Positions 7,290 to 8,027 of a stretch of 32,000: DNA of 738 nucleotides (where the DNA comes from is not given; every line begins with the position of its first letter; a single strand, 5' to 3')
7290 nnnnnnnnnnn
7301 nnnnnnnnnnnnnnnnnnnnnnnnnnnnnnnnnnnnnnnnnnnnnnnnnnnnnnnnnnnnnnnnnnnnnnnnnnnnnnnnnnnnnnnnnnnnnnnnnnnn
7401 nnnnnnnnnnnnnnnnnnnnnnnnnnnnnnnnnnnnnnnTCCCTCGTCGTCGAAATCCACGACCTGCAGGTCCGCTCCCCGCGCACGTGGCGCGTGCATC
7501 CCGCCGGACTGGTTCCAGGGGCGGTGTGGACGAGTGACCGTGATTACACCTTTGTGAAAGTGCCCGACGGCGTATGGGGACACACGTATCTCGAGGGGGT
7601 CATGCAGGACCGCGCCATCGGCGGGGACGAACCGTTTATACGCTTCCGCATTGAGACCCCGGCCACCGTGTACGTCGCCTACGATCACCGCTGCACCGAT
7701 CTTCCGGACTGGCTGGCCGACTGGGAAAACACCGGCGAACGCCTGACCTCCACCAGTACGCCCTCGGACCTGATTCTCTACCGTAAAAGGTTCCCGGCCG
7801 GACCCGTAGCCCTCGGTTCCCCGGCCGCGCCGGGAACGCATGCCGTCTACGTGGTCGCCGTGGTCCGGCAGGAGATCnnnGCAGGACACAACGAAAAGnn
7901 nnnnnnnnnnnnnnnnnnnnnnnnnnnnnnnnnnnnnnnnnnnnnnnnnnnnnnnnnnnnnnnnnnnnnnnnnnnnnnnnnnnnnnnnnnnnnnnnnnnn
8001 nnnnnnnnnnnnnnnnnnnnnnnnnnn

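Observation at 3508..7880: Tat-exported Gfo/Idh/MocA oxidoreductase next to a secreted TIM-barrel/HEAT/beta-sandwich fusion: candidate periplasmic oxidative glycoside-cleavage pair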

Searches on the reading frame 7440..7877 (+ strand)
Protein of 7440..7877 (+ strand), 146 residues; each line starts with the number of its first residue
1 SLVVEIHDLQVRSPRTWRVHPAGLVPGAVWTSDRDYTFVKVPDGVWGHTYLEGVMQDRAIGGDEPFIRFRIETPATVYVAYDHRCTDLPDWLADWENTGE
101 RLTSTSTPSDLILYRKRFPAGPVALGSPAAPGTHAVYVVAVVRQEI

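Call 30: search_protein_representatives(protein=window:7440-7877:+)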
Query: 146 residues. Proteins with E-value up to 0.001 (for the whole library): 2157; up to 1e-10: 655; up to 1e-30: 62. The best 150 are listed.
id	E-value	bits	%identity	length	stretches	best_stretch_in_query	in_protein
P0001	1.7e-94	329.8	100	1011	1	1-146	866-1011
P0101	1.4e-86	304.1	40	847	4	4-140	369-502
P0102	1.7e-63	229.1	39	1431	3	2-134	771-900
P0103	2.4e-60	218.9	34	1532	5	24-135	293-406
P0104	1.9e-59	216.0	40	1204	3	8-134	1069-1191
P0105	1.2e-58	213.4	37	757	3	5-141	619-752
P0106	2.8e-58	212.2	35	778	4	23-134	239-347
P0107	2.4e-56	205.8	32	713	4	23-134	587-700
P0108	2.9e-55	202.4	43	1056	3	23-138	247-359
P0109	3.0e-55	202.3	36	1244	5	27-122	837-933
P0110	3.2e-54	199.0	37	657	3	11-140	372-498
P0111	1.4e-51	190.4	32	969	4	8-138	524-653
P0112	3.7e-47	176.0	33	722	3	4-142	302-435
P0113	6.8e-47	175.2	37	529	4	26-127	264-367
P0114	2.2e-46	173.5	29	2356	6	11-136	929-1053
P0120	1.9e-40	154.2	38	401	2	6-145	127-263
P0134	2.7e-36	140.7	53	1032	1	4-140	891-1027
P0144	8.3e-34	132.7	44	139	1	6-141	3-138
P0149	4.2e-33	130.4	51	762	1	6-142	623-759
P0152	1.2e-32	128.9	48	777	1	4-143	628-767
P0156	3.2e-32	127.5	49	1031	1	6-142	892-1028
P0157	8.5e-32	126.1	45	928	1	6-142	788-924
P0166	6.6e-30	120.0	46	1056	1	4-142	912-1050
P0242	3.1e-23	98.3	40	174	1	5-141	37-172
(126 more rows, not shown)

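Call 31: search_protein_families(library=pfam, proteins=[P0134, P0149, P0152, P0156, P0157, P0166, P0101, P0105, P0110, P0144], max_evalue=0.001)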
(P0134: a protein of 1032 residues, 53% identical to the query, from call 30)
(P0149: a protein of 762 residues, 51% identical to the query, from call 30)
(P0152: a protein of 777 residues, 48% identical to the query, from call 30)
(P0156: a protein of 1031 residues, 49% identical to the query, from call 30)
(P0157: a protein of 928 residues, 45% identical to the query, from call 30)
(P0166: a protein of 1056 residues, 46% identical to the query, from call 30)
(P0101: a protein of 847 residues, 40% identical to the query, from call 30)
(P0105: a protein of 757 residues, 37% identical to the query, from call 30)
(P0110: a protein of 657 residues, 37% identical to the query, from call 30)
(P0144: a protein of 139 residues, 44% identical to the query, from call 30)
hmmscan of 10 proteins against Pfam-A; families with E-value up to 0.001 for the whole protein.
P0134 (1032 aa): 3 families
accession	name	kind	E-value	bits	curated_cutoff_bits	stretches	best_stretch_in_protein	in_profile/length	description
PF14100.11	DUF6807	-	7.9e-63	213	27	1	29-291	2-269/270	Family of unknown function (DUF6807)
PF13646.12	HEAT_2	-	1.1e-27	96.5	27.7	4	573-653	4-87/88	HEAT repeats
PF02985.28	HEAT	-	7e-05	23.2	23.5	0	605-626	6-27/31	HEAT repeat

P0149 (762 aa): 2 families
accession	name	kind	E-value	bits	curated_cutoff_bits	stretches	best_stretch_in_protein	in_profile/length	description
PF13646.12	HEAT_2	-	2e-27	95.8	27.7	4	402-466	10-74/88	HEAT repeats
PF02985.28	HEAT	-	9.3e-07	29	23.5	0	426-450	3-27/31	HEAT repeat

P0152 (777 aa): 2 families
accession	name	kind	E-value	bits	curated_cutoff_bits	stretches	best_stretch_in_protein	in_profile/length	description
PF14100.11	DUF6807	-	2.1e-39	136.2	27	1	73-259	2-196/270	Family of unknown function (DUF6807)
PF13646.12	HEAT_2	-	5.7e-19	68.6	27.7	2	322-394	13-87/88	HEAT repeats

P0156 (1031 aa): 3 families
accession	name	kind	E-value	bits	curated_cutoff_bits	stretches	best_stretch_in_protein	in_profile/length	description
PF14100.11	DUF6807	-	6.3e-60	203.5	27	1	31-290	2-269/270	Family of unknown function (DUF6807)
PF13646.12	HEAT_2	-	4.1e-33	114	27.7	4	664-742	2-81/88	HEAT repeats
PF02985.28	HEAT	-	0.00024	21.5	23.5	0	695-719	3-27/31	HEAT repeat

P0157 (928 aa): 4 families
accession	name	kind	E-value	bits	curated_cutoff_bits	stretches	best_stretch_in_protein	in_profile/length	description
PF13646.12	HEAT_2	-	4e-41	139.6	27.7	4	318-391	11-86/88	HEAT repeats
PF14100.11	DUF6807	-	3.2e-36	125.8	27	1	3-181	93-268/270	Family of unknown function (DUF6807)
PF02985.28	HEAT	-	2e-09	37.3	23.5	0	593-615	5-27/31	HEAT repeat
PF03130.22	HEAT_PBS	-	4.2e-07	30.3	20.9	0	293-316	2-25/27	PBS lyase HEAT-like repeat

P0166 (1056 aa): 3 families
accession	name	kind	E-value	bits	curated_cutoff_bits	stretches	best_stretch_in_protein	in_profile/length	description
PF14100.11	DUF6807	-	1.7e-57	195.5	27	1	42-303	2-269/270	Family of unknown function (DUF6807)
PF13646.12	HEAT_2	-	2.3e-25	89.2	27.7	2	378-453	12-88/88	HEAT repeats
PF00514.29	Arm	-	0.00017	21.9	20.6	0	394-422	9-37/41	Armadillo/beta-catenin-like repeat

P0101 (847 aa): 5 families
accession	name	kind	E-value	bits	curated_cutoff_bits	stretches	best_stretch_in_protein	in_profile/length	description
PF00041.27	fn3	-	3.9e-10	40.2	25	1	23-98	10-81/84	Fibronectin type III domain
PF09136.16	Glucodextran_B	-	4.1e-06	27.1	27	1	111-196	1-79/83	Glucodextranase, domain B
PF22352.2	K319L-like_PKD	-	1.9e-05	25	27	0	125-197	7-83/84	K319L-like, PKD domain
PF17957.7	Big_7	-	6.6e-05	23.9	24.1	1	111-180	1-70/70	Bacterial Ig domain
PF19077.6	Big_13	-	0.00011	23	27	1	120-192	14-93/102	Bacterial Ig-like domain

P0105 (757 aa): 5 families
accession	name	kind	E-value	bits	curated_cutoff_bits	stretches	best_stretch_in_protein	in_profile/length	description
PF17957.7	Big_7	-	3e-30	105.1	24.1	2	275-343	1-70/70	Bacterial Ig domain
PF05063.20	MT-A70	-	5.5e-07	30.1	23.9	0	557-585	142-170/172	MT-A70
PF00041.27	fn3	-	6.1e-06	26.8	25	1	30-106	8-80/84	Fibronectin type III domain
PF19077.6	Big_13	-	4.3e-05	24.4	27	0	293-361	32-99/102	Bacterial Ig-like domain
PF13750.12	Big_3_3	-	0.00062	19.9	27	0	326-388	4-66/157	Bacterial Ig-like domain (group 3)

P0110 (657 aa): 5 families
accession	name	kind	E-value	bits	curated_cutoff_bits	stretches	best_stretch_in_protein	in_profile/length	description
PF00041.27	fn3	-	6e-10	39.6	25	1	28-98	15-81/84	Fibronectin type III domain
PF09136.16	Glucodextran_B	-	7.7e-07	29.4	27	1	111-198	1-81/83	Glucodextranase, domain B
PF17957.7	Big_7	-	1.7e-06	29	24.1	1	111-180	1-70/70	Bacterial Ig domain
PF22352.2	K319L-like_PKD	-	7.2e-06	26.4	27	0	125-197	7-83/84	K319L-like, PKD domain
PF19077.6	Big_13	-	0.00011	23.1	27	0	134-196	32-98/102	Bacterial Ig-like domain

P0144 (139 aa): 0 families

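Call 42: search_protein_families(library=pfam, proteins=[window:7440-7877:+, P0144, P0242, P0120], max_evalue=10)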
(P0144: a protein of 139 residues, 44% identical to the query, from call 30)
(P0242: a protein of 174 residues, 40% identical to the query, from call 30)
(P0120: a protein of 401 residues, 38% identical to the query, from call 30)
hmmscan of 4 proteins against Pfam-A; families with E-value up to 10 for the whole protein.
window:7440-7877:+ (146 aa): 0 families

P0144 (139 aa): 0 families

P0242 (174 aa): 0 families

P0120 (401 aa): 3 families
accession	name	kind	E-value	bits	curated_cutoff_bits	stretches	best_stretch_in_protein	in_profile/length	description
PF00041.27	fn3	-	2.8e-06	27.9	25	1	31-106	9-80/84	Fibronectin type III domain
PF05063.20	MT-A70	-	4.9e-06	27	23.9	2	331-384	120-170/172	MT-A70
PF18630.7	Peptidase_M60_C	-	0.0069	17.1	26.2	2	161-196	12-48/65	Peptidase M60 C-terminal domain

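Call 49: predict_structure(alignment_id=A3)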
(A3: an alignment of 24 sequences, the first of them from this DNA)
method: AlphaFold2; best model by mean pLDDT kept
length: 146 residues; sequences in the alignment: 24
mean_pLDDT: 96.0   pTM: 0.90
mean pLDDT of the five models: 96.0, 95.8, 95.5, 95.4, 94.7
residues with pLDDT >= 90: 139; 70-90: 5; 50-70: 2; < 50: 0
segments of 3 or more residues with pLDDT < 50: none
pLDDT, mean of each block of 10 residues (from residue 1): 93 97 97 97 97 97 97 98 95 98 92 98 97 95 89
secondary structure, 60 per line:
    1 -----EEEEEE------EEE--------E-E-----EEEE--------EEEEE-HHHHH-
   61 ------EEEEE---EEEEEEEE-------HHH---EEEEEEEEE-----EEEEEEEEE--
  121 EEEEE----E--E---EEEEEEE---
elements in order: E6-11 E18-20 E37-40 E49-53 H55-59 E67-71 E75-82 E96-104 E110-118 E121-125 E137-143

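Call 52: fold_search(model_id=the predicted structure, library=pdb)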
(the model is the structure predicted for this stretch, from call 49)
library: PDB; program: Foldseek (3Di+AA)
matches with E <= 10: 591; with E <= 0.001: 5
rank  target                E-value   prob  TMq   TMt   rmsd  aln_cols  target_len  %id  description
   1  6hpd                  4.9e-08  1.00  0.83  0.14   2.2       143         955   15  The structure of a beta-glucuronidase from glycoside hydrolase family 2 (released 2019-07-24)
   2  6hze_A                5.7e-05  1.00  0.63  0.13   4.6       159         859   19  BP0997, GH138 enzyme targeting pectin rhamnogalacturonan II (released 2019-03-20)
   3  6hzf_B                5.7e-05  1.00  0.62  0.13   4.6       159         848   19  BP0997, GH138 enzyme targeting pectin rhamnogalacturonan II (released 2019-03-20)
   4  6hze_B                1.3e-04  1.00  0.61  0.13   4.4       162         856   20  BP0997, GH138 enzyme targeting pectin rhamnogalacturonan II (released 2019-03-20)
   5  6hzf_A                1.4e-04  1.00  0.60  0.13   4.8       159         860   19  BP0997, GH138 enzyme targeting pectin rhamnogalacturonan II (released 2019-03-20)
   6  7ueg_A                4.9e-02  0.06  0.13  0.12  17.0       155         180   11  Cryo-EM of bundling pili from Pyrobaculum calidifontis (released 2022-06-29)
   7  3k4z_A                2.6e-01  0.08  0.23  0.15  13.8       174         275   12  Crystal Structure of the Cellulosomal CBM4 from Clostridium thermocellum Cellulase CbhA (released 2010-07-28)
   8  8okw_A                2.7e-01  0.08  0.20  0.20  16.8       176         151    7  Crystal structure of Bdellovibrio bacteriovorus Bd2734 C-terminal domain (released 2023-10-25)
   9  8okw_B                2.9e-01  0.06  0.19  0.18  17.0       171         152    8  Crystal structure of Bdellovibrio bacteriovorus Bd2734 C-terminal domain (released 2023-10-25)
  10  6i68_C                3.0e-01  0.09  0.22  0.22  12.8       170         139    6  Co-crystal structure of human SPOP MATH domain (M117V) and human BRD3 fragment (released 2019-05-08)
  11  2yc4_A                3.4e-01  0.08  0.21  0.23  12.4       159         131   11  Intraflagellar Transport Complex 25-27 from Chlamydomonas (released 2011-03-23)
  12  9fh8_D                3.4e-01  0.03  0.11  0.08  15.2       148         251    7  Crystal structure of the SPD-2 domain of Apis dorsata CEP192 (released 2025-03-26)
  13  1smc_B                3.6e-01  0.06  0.15  0.16  16.0       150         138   13  Mycobacterium tuberculosis dUTPase complexed with dUTP in the absence of metal ion. (released 2004-03-16)
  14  6qev_B                4.0e-01  0.15  0.31  0.05  10.4       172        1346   14  EngBF DARPin Fusion 4b B6 (released 2019-11-06)
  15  5e7t_H                4.0e-01  0.09  0.19  0.17  10.2       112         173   10  Structure of the tripod (BppUct-A-L) from the baseplate of bacteriophage Tuc2009 (released 2015-12-30)
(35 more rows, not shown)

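Call 53: find_encoding_contigs(protein=P0134, flank=6000, max_places=2)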
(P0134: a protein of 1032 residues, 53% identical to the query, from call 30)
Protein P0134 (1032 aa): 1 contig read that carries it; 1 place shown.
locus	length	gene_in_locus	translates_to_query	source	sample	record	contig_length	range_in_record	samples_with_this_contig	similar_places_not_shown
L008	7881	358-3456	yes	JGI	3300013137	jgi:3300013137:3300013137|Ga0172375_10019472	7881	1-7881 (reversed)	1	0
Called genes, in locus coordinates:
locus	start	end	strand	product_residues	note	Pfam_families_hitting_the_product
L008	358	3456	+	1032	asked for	PF14100:DUF6807, PF13646:HEAT_2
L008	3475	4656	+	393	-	PF01408:GFO_IDH_MocA, PF22725:GFO_IDH_MocA_C3 (faint)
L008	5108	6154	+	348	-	PF01208:URO-D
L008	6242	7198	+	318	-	PF00795:CN_hydrolase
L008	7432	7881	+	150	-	?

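Call 60: search_protein_families(library=ncbifam, proteins=[L008:3475-4653:+], max_evalue=10)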
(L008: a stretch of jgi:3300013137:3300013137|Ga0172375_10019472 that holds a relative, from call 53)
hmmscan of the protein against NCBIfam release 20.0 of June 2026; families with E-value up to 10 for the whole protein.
L008:3475-4653:+ (393 aa): 16 families
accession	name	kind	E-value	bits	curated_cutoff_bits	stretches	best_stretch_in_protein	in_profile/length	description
NF040723.1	UDP-GlcNAcDh_Arch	equivalog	5.4e-13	49.1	450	1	6-100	1-94/302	UDP-N-acetylglucosamine 3-dehydrogenase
TIGR04380.1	myo_inos_iolG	equivalog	7.9e-08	31.5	355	1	6-100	2-98/330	inositol 2-dehydrogenase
TIGR03944.1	dehyd_SbnB_fam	equivalog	2.5e-06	26.8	326.9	1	4-78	131-210/327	2,3-diaminopropionate biosynthesis protein SbnB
NF009830.0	PRK13304.1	equivalog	2.9e-06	27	267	1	6-89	2-84/265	aspartate dehydrogenase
NF052679.1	InsChiInosDhIolG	equivalog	1.1e-05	24.6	540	1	5-100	2-100/343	bifunctional inositol 2-dehydrogenase/D-chiro-inositol 1-dehydrogenase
NF005603.0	PRK07340.1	equivalog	0.00059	19.2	266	1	8-91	130-212/307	delta(1)-pyrroline-2-carboxylate reductase family protein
TIGR02371.1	ala_DH_arch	equivalog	0.00098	18.3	409.15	1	3-78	126-201/325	alanine dehydrogenase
NF007574.0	PRK10206.1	equivalog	0.0039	16.3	352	1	5-103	2-102/345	oxidoreductase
NF052479.1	LevoglcsnDh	equivalog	0.015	14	650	1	37-102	41-109/386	levoglucosan dehydrogenase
NF003996.0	PRK05472.2-5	equivalog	0.016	15.1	138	1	7-81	79-152/209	redox-sensing transcriptional repressor Rex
NF058563.1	BT_2159_fam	equivalog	0.041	12.9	650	1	6-100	1-96/350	disaccharide 3-dehydrogenase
NF008607.0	PRK11579.1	subfamily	0.043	12.8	330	1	4-100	3-98/346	oxidoreductase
TIGR01761.1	thiaz-red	subfamily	0.066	12.7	188.8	1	10-98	8-99/350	thiazolinyl imide reductase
NF005296.0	PRK06823.1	equivalog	0.12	11.3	438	1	7-77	130-200/315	ornithine cyclodeaminase family protein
TIGR01035.1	hemA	equivalog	0.12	11.2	209.55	1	10-83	185-256/416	glutamyl-tRNA reductase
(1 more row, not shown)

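Call 62: search_solved_structures(query=P0134, max_evalue=1)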
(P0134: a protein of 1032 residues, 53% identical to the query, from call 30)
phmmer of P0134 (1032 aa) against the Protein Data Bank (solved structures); distinct sequences matched with E-value up to 1: 21.
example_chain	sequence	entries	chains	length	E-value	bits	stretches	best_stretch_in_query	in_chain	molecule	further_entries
9sah_A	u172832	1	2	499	3.6e-13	51.4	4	568-668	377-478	E4-NB2 synthetic fusion protein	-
6fsq_A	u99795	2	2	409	6.6e-12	47.3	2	588-819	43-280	alphaRep A3_bGFPD | A3_bGFPD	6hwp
6ft5_A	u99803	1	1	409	2.9e-10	41.8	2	588-820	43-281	alphaRep A3_A3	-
4xl5_C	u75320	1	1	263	5.9e-10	40.8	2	584-732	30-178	bGFP-A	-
4zv6_A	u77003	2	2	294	1.1e-08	36.5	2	576-736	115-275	AlphaRep-7 | alpha-Rep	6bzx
6gwc_C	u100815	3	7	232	3.8e-08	34.8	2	585-667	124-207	iE5 ALPHAREP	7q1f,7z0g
6veh_A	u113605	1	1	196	1.7e-06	29.3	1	521-666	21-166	HEAT repeat domain-containing protein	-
8aw4_A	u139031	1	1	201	5e-06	27.8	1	588-666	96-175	ALPHAREP bB-E3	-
8aw4_B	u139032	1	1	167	5.3e-06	27.7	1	510-650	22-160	ALPHAREP bGFPD-YY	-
7p0h_A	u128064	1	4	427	1e-05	26.8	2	588-690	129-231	Helicobacter pylori ComF fused to an artificial alphaREP crystallization helper (named B2)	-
3ltm_A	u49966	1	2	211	3.5e-05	25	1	587-735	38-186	Alpha-Rep4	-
9rhz_A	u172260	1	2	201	4.6e-05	24.6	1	588-735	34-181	ALPHAREP bE5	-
3ltj_A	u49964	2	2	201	8e-05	23.8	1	588-735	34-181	AlphaRep-4 | bA3-2: binder of A3 protein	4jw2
5dcq_A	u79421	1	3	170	8.9e-05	23.7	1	576-666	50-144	artificial repeat proteins (alphaREP3)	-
6gwd_G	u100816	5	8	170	0.00017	22.7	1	588-666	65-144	iiH5 ALPHAREP | iih5 Alpha Repeating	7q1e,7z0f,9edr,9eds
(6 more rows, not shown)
